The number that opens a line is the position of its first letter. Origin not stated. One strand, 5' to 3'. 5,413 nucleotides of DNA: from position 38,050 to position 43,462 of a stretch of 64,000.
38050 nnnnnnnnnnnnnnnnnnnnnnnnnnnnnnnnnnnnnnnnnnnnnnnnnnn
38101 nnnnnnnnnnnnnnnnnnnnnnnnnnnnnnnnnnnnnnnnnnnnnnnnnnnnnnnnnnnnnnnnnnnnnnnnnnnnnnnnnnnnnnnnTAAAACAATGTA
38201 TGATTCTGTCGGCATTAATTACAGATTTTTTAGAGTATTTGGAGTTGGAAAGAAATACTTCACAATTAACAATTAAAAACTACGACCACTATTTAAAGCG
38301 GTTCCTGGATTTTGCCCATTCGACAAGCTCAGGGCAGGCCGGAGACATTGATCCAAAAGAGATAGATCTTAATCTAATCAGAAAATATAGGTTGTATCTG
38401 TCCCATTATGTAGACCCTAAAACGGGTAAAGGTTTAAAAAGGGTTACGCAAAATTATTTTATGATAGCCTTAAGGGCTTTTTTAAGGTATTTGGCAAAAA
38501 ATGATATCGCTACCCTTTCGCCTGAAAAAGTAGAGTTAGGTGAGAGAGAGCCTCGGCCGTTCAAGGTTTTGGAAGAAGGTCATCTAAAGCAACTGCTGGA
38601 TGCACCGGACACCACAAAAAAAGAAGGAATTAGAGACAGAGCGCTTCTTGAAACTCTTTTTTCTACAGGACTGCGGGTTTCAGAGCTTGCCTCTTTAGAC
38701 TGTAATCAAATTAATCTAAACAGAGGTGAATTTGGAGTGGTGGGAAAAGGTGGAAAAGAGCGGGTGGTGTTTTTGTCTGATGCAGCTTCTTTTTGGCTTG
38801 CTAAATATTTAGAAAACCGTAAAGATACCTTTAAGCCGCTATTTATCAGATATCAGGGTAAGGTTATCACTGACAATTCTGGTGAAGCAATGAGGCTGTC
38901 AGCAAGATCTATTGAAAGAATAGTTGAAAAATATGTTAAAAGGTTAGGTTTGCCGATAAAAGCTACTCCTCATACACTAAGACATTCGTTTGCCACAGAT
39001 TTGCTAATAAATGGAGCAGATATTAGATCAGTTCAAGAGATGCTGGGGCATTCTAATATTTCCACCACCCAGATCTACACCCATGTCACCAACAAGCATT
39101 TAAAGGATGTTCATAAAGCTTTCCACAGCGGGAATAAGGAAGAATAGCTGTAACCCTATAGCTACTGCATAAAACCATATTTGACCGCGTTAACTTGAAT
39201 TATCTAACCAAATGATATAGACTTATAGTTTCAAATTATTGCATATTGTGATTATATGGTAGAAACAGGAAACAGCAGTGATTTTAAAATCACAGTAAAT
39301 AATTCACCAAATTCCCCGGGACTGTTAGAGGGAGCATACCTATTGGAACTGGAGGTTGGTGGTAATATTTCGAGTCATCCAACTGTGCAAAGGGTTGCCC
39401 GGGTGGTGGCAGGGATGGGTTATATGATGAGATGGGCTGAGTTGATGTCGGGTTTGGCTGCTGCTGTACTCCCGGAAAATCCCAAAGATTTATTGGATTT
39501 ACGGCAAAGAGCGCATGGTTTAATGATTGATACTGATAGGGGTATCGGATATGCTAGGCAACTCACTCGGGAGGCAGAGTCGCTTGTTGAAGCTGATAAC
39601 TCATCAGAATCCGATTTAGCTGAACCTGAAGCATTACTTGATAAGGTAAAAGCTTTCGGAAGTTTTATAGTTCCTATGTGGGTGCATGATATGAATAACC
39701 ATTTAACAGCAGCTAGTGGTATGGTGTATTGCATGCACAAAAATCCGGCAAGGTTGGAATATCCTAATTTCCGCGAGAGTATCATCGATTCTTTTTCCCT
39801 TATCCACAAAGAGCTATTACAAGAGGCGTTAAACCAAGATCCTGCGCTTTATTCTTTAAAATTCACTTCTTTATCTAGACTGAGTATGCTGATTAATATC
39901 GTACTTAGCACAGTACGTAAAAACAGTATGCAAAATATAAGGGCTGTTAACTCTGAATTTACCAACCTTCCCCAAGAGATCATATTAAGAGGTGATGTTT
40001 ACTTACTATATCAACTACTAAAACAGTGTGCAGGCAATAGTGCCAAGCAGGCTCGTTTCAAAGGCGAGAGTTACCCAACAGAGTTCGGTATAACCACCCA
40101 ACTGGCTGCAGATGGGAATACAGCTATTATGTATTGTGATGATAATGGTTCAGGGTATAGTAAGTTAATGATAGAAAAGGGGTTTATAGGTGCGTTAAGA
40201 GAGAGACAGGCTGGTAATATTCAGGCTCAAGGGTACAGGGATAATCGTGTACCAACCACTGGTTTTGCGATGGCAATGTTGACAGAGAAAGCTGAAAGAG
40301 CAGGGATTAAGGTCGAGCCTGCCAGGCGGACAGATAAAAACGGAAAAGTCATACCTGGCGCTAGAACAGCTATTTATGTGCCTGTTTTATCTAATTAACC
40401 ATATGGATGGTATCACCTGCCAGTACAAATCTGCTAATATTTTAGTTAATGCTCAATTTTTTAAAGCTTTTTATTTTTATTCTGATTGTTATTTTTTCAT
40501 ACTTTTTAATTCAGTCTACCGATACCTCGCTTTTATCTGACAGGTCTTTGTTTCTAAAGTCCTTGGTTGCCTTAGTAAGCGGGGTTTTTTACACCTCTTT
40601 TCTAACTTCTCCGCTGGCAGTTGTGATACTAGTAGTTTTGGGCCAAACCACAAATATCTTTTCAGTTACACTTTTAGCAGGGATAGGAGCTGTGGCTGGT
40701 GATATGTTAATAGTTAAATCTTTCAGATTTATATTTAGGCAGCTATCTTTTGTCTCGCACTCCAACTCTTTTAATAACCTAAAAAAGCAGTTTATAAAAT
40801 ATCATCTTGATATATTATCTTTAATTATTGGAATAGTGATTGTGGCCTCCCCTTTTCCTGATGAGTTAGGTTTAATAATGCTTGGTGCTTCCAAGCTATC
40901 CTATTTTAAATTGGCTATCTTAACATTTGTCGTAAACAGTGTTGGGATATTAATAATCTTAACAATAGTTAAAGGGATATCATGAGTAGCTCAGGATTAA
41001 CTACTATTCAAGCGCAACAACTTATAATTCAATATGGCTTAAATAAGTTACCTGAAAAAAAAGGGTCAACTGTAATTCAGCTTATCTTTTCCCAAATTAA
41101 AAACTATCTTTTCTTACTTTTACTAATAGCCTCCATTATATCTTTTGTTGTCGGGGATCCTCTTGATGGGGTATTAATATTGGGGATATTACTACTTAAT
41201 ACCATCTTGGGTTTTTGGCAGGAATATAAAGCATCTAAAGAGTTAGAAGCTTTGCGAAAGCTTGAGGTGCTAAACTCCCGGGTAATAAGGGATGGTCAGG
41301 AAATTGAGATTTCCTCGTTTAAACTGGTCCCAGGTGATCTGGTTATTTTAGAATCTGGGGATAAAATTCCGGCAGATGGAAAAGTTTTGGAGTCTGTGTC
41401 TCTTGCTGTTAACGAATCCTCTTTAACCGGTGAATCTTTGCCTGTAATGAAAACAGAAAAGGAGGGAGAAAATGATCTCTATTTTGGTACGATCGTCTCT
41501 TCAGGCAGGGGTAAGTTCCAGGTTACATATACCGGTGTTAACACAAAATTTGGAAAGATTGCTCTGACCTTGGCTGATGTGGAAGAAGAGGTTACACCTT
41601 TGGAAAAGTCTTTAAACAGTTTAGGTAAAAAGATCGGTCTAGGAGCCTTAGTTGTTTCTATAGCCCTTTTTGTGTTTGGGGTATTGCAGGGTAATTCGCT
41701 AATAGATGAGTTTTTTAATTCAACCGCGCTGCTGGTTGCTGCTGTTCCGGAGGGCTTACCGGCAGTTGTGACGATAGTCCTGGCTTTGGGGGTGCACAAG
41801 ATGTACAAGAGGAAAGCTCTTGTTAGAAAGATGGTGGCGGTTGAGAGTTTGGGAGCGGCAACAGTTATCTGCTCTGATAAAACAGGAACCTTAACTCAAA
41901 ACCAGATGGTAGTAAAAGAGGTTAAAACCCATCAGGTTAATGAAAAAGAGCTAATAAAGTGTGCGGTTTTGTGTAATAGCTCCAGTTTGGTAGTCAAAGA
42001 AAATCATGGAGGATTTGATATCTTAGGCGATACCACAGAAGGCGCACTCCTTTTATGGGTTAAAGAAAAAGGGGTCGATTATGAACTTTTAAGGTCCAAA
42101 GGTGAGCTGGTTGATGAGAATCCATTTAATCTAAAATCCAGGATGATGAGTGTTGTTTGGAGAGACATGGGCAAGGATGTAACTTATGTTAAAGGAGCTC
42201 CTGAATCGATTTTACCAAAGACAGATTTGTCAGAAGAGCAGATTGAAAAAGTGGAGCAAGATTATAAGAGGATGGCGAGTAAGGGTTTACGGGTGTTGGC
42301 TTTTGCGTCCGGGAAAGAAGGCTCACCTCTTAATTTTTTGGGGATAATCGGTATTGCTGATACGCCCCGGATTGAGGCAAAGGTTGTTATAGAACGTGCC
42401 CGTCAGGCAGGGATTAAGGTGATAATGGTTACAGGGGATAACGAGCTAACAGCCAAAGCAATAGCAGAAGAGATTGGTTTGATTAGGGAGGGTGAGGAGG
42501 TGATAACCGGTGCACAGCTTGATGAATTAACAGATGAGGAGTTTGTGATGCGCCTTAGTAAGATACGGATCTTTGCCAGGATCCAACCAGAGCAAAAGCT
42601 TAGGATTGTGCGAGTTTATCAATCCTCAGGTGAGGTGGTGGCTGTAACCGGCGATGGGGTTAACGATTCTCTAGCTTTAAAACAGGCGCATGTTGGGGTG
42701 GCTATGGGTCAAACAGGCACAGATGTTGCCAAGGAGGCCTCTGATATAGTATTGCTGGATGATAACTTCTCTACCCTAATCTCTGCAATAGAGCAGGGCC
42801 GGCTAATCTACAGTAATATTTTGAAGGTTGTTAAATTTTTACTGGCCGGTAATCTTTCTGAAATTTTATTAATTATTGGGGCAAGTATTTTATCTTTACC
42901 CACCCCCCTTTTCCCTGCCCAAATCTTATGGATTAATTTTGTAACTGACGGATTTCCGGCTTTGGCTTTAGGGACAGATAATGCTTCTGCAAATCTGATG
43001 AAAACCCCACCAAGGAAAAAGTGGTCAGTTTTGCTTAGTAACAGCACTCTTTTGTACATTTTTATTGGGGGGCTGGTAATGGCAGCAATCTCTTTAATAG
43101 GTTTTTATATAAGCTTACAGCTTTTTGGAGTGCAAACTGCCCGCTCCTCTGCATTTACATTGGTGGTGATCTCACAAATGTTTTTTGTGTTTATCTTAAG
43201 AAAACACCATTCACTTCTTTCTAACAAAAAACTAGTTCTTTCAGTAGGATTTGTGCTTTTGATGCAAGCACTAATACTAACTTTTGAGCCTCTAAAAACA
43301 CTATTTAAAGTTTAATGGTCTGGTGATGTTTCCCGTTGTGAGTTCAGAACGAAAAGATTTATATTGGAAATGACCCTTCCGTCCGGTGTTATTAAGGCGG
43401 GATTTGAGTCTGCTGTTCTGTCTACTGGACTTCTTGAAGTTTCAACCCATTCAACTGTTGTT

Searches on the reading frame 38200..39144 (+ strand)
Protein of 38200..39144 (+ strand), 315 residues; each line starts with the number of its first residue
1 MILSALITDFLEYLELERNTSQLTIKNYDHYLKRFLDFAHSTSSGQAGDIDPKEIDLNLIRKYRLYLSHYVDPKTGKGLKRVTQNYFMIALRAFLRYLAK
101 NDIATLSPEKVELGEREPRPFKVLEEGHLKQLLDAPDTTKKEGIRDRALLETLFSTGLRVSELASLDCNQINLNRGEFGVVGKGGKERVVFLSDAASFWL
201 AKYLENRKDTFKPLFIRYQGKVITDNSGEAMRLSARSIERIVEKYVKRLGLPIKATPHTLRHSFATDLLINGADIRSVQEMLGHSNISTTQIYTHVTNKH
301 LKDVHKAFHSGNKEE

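Call 8: search_protein_families(library=pfam, proteins=[window:38200-39144:+], max_evalue=0.01)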
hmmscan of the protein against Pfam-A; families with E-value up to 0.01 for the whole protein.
window:38200-39144:+ (315 aa): 5 families
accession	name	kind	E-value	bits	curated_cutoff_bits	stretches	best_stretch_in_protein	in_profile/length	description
PF00589.27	Phage_integrase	-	8.8e-45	153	27.1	1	123-299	2-171/172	Phage integrase family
PF02899.23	Phage_int_SAM_1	-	4.8e-12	46.4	22.3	1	7-100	1-81/83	Phage integrase, N-terminal SAM-like domain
PF13102.12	Phage_int_SAM_5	-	4e-10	40.4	22.3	1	15-108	11-92/98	Phage integrase SAM-like domain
PF13495.12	Phage_int_SAM_4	-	2e-06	28.6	27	1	6-103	1-83/85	Phage integrase, N-terminal SAM-like domain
PF12907.13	zf-met2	-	0.0095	16.5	27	0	286-308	12-35/38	Zinc-binding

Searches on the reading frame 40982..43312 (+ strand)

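Call 8: search_protein_families(library=pfam, proteins=[window:40982-43312:+], max_evalue=0.01)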
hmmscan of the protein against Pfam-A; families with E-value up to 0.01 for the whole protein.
window:40982-43312:+ (777 aa): 7 families
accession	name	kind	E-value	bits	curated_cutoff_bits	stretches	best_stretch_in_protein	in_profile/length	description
PF00122.25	E1-E2_ATPase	-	5.4e-50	169.9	28.1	1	99-276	7-180/181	E1-E2 ATPase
PF00689.26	Cation_ATPase_C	-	6.4e-34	117.7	27.3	1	640-776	1-146/175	Cation transporting ATPase, C-terminus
PF00702.32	Hydrolase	-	5.7e-18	66.4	26.4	1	295-570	3-191/191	haloacid dehalogenase-like hydrolase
PF13246.12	Cation_ATPase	-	4.9e-17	62.2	21.7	1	329-413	1-87/91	Cation transport ATPase (P-type)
PF00690.31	Cation_ATPase_N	-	2.2e-13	50.1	20.4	1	2-54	17-69/69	Cation transporter/ATPase, N-terminus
PF08282.18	Hydrolase_3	-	2.5e-06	27.9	20.9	1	544-595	197-247/255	haloacid dehalogenase-like hydrolase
PF12710.13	HAD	-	0.0011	19.9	27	1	462-564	88-186/189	haloacid dehalogenase-like hydrolase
